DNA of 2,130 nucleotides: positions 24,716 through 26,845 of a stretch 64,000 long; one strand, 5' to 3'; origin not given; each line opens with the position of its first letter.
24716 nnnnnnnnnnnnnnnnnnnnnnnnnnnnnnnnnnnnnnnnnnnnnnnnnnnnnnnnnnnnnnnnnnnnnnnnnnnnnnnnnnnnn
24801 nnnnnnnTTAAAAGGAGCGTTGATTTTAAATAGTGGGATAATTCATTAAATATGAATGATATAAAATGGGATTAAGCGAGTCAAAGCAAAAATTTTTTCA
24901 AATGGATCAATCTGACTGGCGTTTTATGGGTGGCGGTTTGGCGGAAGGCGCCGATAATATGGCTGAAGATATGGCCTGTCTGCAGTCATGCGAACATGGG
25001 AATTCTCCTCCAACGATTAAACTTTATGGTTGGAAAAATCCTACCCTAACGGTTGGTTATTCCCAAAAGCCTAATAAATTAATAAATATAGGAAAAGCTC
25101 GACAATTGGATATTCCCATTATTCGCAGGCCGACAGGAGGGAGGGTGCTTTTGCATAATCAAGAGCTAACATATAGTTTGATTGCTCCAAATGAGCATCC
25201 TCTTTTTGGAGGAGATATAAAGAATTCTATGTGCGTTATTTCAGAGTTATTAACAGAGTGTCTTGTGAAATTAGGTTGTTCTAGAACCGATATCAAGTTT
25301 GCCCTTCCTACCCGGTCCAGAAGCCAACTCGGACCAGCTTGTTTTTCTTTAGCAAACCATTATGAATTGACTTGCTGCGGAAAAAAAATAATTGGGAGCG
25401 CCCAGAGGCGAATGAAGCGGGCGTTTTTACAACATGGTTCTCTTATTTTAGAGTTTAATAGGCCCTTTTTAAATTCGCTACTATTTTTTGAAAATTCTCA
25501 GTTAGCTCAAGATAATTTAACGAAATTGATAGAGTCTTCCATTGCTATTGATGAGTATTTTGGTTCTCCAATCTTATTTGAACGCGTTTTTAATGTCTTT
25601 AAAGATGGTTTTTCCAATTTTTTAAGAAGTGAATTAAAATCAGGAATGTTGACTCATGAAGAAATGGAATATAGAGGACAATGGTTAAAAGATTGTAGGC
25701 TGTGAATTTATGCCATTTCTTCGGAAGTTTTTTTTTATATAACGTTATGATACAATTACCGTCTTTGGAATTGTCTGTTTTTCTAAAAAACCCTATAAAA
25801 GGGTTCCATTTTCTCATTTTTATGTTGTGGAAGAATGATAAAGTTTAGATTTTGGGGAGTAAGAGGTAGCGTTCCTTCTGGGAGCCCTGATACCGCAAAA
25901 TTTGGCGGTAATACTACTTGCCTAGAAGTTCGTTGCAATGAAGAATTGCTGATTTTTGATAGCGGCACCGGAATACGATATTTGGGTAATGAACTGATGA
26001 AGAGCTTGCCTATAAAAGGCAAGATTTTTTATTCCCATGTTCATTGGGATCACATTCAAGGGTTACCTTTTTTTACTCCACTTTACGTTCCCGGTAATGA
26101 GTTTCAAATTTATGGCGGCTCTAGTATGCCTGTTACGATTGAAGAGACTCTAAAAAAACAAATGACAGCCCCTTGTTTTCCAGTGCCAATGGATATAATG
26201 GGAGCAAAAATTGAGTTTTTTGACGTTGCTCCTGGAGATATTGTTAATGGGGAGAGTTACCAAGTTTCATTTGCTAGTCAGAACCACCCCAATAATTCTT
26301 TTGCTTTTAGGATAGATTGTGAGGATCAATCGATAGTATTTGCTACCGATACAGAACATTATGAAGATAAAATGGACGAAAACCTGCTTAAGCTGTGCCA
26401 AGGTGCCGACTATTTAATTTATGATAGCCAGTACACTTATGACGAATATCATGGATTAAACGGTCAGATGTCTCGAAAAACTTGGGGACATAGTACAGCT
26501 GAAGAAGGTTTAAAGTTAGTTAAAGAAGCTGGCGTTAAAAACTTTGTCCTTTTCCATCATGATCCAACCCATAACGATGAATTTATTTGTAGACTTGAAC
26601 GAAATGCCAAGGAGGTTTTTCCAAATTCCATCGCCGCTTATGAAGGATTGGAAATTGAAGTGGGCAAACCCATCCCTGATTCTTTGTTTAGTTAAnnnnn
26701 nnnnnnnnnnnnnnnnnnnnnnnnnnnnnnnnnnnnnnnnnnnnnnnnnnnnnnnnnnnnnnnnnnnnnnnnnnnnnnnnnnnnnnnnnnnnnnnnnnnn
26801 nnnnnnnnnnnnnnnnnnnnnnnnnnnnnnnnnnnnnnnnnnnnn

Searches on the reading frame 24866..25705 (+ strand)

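Call 22: search_protein_families(library=pfam, proteins=[window:24866-25705:+], max_evalue=0.001)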
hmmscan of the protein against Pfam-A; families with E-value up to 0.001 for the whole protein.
window:24866-25705:+ (279 aa): 2 families
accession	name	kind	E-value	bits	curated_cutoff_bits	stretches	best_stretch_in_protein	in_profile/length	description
PF21948.1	LplA-B_cat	-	1.6e-27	97.2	27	1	29-249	3-199/200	Lipoyl protein ligase A/B catalytic domain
PF03099.24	BPL_LplA_LipB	-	1.5e-15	57.7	21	1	64-198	2-133/133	Biotin/lipoate A/B protein ligase family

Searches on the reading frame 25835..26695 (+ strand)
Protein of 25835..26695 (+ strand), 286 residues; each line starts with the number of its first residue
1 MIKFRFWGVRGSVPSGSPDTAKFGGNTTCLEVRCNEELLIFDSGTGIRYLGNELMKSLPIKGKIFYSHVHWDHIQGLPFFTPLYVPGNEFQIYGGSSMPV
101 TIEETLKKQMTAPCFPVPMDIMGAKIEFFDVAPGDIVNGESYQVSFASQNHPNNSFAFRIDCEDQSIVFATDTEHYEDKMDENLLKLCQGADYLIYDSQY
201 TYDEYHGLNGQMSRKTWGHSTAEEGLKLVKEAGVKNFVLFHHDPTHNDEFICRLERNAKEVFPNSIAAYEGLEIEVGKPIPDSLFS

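Call 39: search_protein_families(library=pfam, proteins=[window:25835-26695:+], max_evalue=0.0001)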
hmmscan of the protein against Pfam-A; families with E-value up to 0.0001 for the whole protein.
window:25835-26695:+ (286 aa): 1 family
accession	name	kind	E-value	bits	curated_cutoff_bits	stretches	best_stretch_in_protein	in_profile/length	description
PF12706.13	Lactamase_B_2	-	4.6e-16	59.4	27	1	63-242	33-200/200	Beta-lactamase superfamily domain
